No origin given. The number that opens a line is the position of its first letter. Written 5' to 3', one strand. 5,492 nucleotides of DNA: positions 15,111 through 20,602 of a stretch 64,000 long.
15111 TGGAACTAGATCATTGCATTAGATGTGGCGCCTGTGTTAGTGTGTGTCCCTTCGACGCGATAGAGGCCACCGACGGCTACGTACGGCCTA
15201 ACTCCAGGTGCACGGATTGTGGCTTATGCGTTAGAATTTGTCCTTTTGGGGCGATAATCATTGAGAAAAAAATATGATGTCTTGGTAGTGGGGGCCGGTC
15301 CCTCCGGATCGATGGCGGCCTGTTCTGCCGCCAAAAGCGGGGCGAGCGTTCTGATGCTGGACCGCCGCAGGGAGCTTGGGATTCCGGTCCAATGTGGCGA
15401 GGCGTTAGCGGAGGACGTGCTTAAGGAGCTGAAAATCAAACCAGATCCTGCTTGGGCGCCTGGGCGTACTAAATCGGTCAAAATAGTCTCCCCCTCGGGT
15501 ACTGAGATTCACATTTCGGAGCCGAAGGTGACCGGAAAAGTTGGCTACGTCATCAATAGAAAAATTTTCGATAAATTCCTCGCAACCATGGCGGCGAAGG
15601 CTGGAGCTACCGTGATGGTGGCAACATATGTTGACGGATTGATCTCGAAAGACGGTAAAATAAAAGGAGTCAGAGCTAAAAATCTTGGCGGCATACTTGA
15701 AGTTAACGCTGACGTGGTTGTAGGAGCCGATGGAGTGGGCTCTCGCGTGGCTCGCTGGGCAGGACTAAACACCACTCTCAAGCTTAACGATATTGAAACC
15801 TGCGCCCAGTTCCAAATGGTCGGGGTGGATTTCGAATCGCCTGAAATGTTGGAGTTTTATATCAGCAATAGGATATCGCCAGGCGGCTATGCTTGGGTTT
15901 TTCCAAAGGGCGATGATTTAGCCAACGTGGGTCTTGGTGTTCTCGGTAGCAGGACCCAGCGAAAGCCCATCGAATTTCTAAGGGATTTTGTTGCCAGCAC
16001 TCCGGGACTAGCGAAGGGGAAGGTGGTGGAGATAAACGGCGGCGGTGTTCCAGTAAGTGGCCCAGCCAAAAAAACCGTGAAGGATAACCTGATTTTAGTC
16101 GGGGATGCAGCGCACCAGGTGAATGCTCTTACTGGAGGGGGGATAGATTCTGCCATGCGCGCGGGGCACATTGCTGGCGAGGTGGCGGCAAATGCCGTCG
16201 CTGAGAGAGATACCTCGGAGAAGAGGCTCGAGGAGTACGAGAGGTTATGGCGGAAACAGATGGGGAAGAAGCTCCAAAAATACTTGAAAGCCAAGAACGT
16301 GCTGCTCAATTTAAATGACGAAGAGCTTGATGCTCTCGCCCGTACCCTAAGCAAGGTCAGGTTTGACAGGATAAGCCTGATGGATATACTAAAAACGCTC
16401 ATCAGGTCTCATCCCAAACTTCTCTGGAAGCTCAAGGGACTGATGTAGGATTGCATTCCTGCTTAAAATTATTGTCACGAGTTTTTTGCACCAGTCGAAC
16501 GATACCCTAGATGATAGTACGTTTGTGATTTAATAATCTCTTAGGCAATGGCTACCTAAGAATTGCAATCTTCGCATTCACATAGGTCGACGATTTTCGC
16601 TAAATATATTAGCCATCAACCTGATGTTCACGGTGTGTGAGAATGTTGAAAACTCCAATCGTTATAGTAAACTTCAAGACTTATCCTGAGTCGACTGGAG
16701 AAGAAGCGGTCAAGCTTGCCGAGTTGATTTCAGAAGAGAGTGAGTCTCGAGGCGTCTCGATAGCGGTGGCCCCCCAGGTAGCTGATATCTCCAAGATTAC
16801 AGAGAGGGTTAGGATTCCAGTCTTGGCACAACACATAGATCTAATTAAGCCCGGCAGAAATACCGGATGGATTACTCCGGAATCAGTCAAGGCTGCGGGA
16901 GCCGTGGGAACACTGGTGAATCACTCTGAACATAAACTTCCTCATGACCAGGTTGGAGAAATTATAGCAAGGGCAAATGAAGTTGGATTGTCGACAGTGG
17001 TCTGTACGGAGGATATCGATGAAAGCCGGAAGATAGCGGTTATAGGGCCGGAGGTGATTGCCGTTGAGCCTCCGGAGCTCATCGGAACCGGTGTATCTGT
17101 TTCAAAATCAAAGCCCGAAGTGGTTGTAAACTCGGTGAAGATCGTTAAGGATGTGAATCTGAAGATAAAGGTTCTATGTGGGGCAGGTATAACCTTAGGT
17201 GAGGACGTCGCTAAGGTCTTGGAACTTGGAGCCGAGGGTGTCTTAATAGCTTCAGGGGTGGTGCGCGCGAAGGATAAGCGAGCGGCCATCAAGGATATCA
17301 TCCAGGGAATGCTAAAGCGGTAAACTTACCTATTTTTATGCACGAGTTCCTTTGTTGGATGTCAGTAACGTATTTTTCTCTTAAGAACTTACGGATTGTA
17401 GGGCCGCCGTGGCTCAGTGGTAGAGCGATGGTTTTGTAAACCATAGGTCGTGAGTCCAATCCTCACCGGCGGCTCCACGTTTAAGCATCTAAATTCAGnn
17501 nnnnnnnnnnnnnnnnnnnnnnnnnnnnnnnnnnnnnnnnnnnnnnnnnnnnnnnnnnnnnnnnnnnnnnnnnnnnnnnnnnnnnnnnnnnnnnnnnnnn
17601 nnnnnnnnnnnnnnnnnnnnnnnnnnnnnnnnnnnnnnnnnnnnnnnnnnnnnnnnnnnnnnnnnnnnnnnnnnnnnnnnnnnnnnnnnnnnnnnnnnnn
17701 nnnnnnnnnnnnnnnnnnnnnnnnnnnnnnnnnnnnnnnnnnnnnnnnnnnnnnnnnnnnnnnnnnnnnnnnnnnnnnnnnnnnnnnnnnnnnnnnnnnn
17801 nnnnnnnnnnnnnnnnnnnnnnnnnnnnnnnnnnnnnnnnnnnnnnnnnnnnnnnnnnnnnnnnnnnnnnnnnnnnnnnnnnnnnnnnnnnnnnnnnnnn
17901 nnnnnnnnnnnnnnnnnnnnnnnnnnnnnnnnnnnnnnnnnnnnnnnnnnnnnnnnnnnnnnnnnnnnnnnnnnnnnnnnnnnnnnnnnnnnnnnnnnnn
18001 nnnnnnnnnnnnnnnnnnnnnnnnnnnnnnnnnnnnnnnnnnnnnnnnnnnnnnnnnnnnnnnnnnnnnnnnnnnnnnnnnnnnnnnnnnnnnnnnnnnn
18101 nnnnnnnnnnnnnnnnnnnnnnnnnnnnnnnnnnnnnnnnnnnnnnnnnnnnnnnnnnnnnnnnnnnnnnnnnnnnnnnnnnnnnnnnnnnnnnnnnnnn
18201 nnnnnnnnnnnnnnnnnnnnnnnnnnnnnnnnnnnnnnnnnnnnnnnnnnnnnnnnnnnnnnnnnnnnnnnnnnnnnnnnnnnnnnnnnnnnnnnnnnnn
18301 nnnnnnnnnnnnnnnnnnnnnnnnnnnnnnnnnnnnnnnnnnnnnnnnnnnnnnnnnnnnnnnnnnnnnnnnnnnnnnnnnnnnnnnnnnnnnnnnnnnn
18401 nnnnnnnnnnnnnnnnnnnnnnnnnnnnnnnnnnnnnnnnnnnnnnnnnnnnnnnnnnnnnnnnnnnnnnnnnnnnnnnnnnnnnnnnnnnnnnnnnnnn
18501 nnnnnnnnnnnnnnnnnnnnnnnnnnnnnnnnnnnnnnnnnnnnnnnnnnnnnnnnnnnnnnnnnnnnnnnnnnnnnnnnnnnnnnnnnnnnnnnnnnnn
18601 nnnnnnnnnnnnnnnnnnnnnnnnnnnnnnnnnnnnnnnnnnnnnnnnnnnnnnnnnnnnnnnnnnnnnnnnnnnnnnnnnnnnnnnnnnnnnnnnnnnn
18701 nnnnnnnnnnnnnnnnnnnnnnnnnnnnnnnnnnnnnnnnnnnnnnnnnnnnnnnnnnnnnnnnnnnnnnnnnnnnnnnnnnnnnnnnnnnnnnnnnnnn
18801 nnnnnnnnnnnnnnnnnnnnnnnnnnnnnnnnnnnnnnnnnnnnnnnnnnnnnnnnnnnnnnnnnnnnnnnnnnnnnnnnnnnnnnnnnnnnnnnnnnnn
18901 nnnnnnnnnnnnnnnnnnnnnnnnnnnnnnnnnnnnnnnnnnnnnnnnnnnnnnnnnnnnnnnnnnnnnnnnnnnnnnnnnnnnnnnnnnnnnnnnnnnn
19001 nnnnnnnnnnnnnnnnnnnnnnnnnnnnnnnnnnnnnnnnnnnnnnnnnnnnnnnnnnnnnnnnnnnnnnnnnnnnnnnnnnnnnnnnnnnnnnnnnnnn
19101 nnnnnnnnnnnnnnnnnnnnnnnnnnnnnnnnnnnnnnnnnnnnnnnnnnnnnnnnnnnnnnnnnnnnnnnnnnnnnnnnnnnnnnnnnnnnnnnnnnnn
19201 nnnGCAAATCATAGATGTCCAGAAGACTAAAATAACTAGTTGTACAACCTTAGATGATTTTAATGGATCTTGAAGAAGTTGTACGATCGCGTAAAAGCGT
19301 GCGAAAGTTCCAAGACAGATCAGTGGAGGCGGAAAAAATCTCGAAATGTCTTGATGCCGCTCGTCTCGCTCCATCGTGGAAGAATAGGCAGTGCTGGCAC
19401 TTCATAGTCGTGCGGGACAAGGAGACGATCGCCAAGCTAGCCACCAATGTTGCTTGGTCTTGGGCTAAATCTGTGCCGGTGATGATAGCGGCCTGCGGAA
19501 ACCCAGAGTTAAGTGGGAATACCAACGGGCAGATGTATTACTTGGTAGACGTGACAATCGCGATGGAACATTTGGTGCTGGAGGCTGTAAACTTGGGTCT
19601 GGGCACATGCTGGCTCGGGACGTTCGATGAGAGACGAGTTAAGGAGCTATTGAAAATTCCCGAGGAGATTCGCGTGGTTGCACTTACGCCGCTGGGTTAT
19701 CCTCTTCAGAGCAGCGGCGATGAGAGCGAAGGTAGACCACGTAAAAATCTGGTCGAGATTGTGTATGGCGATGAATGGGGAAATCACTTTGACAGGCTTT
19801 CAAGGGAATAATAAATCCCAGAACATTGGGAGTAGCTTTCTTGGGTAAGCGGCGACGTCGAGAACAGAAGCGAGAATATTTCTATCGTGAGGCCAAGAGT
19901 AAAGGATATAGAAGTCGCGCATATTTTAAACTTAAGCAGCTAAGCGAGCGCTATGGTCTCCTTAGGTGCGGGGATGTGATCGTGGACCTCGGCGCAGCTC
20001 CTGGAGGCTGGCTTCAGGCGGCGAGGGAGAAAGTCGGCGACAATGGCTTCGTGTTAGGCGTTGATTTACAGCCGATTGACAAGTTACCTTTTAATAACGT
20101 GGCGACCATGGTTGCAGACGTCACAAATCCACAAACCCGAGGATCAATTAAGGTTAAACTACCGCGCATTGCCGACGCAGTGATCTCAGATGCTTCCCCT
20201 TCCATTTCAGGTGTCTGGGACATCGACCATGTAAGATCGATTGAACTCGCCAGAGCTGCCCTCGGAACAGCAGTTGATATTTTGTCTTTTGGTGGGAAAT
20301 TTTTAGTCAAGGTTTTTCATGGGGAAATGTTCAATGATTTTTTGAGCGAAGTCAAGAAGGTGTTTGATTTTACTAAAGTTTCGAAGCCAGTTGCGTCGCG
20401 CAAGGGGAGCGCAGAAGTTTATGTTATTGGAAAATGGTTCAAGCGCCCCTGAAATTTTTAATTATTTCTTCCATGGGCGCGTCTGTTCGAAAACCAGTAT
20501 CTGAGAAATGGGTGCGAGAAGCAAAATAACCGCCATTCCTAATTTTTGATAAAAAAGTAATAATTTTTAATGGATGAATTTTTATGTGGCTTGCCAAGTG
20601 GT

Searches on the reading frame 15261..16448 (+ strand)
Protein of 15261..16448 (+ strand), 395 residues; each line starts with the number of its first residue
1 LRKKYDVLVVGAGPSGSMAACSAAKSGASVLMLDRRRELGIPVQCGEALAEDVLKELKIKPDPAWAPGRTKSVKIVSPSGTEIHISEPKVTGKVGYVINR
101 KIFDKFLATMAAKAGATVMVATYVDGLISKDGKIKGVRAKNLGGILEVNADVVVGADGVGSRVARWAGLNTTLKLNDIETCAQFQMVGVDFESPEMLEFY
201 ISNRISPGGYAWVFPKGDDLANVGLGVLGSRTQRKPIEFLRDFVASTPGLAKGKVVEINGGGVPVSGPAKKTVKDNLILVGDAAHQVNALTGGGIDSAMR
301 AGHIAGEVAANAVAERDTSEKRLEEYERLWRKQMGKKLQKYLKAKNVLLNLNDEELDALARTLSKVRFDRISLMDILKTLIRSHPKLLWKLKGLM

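Call 68: search_protein_families(library=pfam, proteins=[window:15261-16448:+], max_evalue=0.00001)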
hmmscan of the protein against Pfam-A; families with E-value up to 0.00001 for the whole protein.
window:15261-16448:+ (395 aa): 9 families
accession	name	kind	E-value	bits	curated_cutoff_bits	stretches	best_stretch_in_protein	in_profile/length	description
PF22578.2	GGR_cat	-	1.5e-26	92.5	27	1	177-263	1-88/88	Geranylgeranyl reductase catalytic domain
PF01494.25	FAD_binding_3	-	1.4e-19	71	22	1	4-328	1-336/349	FAD binding domain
PF12831.13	FAD_oxidored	-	1.5e-14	54.5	27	1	6-189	1-180/416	FAD dependent oxidoreductase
PF04820.20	Trp_halogenase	-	8.6e-11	41.8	21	1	93-335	150-376/458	Tryptophan halogenase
PF03486.20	HI0933_like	-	3.6e-08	33.6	50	1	6-40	2-36/244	HI0933-like protein Rossmann domain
PF00890.30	FAD_binding_2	-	5.5e-08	32.8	20.4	0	6-41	1-36/414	FAD binding domain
PF01266.30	DAO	-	8.2e-08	32.6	27.9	0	6-40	1-35/353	FAD dependent oxidoreductase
PF13450.12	NAD_binding_8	-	1.2e-06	29.1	21.9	1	9-41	1-33/68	NAD(P)-binding Rossmann-like domain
PF05834.18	Lycopene_cycl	-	3.6e-06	26.7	23.4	0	6-370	1-349/380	Lycopene cyclase protein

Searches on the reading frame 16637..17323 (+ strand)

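Call 68: search_protein_families(library=pfam, proteins=[window:16637-17323:+], max_evalue=0.00001)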
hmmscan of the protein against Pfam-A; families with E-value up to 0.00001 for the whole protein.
window:16637-17323:+ (228 aa): 3 families
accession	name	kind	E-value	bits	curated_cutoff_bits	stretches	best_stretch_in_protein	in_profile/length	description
PF00121.24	TIM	-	1.8e-37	129.6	20.1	1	7-220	1-240/245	Triosephosphate isomerase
PF05690.20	ThiG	-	1.7e-06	28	23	1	123-215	130-214/247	Thiazole biosynthesis protein ThiG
PF01070.24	FMN_dh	-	8.5e-06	25.5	24.9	0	168-206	265-303/350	FMN-dependent dehydrogenase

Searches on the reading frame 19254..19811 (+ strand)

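Call 70: search_protein_families(library=pfam, proteins=[window:19254-19811:+], max_evalue=0.00001)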
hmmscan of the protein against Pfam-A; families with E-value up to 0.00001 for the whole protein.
window:19254-19811:+ (185 aa): 2 families
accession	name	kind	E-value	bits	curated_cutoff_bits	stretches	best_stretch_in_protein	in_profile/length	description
PF00881.29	Nitroreductase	-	8.7e-32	111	23.5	2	10-75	1-66/167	Nitroreductase family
PF14512.11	TM1586_NiRdase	-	7.8e-18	65.3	27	1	103-168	87-150/215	Putative TM nitroreductase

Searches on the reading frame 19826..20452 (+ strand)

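Call 70: search_protein_families(library=pfam, proteins=[window:19826-20452:+], max_evalue=0.00001)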
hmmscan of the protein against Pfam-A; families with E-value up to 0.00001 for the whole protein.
window:19826-20452:+ (208 aa): 1 family
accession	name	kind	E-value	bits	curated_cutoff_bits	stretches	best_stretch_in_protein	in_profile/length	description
PF01728.25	FtsJ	-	3e-50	171.1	24.1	1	28-204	1-180/181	FtsJ-like methyltransferase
